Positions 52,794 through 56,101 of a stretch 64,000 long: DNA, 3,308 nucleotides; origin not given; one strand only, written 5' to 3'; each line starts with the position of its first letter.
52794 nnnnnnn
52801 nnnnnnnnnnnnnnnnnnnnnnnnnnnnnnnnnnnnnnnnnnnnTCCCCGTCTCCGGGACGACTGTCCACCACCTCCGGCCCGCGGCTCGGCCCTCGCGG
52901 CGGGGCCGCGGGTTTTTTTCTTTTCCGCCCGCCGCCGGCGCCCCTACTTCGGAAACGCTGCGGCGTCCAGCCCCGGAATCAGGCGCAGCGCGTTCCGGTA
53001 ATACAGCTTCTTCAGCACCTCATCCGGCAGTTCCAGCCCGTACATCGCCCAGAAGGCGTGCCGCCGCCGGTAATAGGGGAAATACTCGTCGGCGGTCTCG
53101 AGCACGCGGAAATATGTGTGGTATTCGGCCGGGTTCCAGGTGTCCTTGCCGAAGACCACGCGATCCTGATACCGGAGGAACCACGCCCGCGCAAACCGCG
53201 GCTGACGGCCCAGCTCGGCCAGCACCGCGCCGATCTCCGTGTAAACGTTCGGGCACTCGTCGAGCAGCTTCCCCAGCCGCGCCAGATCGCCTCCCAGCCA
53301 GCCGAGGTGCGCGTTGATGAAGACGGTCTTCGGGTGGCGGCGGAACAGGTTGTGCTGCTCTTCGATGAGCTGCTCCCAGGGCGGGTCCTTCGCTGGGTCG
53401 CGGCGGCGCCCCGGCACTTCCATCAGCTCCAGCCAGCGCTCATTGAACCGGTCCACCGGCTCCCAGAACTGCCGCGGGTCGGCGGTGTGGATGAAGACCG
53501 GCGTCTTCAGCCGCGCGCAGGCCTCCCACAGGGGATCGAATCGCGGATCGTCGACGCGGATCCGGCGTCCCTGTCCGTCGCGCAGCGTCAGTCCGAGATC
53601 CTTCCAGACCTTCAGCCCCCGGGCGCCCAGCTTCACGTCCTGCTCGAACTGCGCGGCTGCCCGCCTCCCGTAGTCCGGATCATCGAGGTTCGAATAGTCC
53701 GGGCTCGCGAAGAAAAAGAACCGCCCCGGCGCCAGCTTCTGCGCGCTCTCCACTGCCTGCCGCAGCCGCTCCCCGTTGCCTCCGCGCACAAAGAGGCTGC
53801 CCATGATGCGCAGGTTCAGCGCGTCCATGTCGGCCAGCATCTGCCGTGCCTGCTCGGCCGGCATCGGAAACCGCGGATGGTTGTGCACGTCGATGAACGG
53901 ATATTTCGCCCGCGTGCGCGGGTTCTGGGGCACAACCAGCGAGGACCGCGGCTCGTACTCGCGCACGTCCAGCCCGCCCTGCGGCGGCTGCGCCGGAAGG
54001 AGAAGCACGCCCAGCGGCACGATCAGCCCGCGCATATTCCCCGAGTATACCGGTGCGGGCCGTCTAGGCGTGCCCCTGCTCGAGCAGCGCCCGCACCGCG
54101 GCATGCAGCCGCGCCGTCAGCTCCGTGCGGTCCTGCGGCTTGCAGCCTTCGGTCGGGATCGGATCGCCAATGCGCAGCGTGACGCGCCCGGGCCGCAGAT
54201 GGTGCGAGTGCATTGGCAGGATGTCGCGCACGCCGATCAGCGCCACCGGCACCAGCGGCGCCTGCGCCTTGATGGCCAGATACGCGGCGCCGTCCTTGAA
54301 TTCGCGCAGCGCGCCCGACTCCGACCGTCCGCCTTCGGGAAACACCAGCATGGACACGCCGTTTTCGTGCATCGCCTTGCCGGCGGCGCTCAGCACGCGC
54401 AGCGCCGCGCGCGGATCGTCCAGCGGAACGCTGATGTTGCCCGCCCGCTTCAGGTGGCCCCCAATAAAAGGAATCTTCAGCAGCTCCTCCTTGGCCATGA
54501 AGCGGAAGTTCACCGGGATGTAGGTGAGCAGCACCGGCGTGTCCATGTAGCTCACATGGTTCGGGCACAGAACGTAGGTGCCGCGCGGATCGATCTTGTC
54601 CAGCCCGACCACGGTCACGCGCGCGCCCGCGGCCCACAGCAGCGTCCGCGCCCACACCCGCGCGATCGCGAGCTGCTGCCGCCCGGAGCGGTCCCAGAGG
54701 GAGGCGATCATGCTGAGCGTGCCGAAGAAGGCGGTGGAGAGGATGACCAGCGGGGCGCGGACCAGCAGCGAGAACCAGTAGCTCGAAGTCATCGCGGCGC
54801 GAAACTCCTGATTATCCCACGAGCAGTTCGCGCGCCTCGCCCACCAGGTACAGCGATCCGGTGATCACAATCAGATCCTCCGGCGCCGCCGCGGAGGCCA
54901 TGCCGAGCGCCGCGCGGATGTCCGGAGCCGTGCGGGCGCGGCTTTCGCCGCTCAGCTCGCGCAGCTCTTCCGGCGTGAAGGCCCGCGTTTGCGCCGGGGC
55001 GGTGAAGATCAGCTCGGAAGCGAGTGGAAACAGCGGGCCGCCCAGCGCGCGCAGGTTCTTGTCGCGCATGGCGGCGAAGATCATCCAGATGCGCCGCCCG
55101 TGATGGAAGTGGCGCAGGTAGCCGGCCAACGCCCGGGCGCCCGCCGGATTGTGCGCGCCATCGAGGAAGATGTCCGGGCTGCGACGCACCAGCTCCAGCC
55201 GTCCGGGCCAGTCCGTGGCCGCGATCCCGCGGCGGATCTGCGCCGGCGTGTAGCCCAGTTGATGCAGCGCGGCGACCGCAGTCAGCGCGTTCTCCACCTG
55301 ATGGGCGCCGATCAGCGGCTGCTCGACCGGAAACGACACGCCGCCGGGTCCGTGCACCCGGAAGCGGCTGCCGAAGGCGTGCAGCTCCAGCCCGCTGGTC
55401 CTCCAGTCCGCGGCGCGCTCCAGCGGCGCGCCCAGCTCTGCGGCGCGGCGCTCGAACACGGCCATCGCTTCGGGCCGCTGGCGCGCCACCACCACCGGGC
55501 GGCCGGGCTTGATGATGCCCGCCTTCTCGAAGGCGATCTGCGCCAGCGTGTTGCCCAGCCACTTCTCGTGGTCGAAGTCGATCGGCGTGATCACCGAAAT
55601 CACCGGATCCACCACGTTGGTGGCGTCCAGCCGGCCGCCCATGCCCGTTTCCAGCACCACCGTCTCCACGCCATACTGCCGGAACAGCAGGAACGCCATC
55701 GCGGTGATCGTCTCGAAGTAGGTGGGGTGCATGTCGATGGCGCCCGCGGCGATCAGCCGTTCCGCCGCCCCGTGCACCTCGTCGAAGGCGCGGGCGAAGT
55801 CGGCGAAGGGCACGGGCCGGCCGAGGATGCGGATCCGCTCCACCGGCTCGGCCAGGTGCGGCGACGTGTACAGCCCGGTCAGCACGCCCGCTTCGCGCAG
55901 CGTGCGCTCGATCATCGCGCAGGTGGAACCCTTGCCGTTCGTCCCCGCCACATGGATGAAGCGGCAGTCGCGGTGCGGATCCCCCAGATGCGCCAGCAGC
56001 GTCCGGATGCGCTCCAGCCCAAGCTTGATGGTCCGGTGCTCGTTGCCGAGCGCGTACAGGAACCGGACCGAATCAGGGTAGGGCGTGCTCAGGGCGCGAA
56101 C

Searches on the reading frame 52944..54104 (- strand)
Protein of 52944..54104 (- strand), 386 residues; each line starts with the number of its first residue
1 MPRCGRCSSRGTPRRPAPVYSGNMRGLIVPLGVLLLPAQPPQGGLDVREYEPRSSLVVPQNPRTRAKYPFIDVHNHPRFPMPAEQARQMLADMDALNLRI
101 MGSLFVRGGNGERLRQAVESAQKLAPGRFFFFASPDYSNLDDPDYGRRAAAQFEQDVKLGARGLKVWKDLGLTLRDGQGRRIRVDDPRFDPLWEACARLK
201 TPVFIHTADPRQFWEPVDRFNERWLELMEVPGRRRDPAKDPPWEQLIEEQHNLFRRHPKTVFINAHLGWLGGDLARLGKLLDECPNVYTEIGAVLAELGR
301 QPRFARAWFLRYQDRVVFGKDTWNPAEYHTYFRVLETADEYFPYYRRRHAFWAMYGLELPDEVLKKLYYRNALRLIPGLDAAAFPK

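Call 80: search_protein_families(library=pfam, proteins=[window:52944-54104:-], max_evalue=0.0001)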
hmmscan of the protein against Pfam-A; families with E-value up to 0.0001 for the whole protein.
window:52944-54104:- (386 aa): 1 family
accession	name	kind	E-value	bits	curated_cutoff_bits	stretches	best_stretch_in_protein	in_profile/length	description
PF04909.20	Amidohydro_2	-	1.3e-23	84.7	26.4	1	71-376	1-287/289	Amidohydrolase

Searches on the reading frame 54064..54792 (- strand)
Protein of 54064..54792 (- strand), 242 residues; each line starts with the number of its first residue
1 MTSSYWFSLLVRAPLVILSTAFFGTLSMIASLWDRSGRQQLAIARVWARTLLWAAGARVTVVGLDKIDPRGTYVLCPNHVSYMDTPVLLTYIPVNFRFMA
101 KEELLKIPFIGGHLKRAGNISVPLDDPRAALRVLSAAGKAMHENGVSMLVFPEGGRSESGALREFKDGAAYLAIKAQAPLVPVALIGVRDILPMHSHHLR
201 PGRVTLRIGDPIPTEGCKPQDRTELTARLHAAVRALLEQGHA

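Call 80: search_protein_families(library=pfam, proteins=[window:54064-54792:-], max_evalue=0.0001)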
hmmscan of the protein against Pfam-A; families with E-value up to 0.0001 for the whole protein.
window:54064-54792:- (242 aa): 1 family
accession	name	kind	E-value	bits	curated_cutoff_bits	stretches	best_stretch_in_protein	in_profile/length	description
PF01553.26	Acyltransferase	-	2.3e-26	92.6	23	1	58-185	1-131/132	Acyltransferase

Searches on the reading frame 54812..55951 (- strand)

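Call 80: search_protein_families(library=pfam, proteins=[window:54812-55951:-], max_evalue=0.0001)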
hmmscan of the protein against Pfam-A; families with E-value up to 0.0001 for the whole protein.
window:54812-55951:- (379 aa): 2 families
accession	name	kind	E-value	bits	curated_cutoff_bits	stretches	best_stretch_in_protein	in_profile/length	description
PF02875.26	Mur_ligase_C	-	2.9e-18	67.3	28.4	1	250-366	1-126/127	Mur ligase, glutamate ligase domain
PF08245.18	Mur_ligase_M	-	1.9e-16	61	24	1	2-228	2-199/200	Mur ligase middle domain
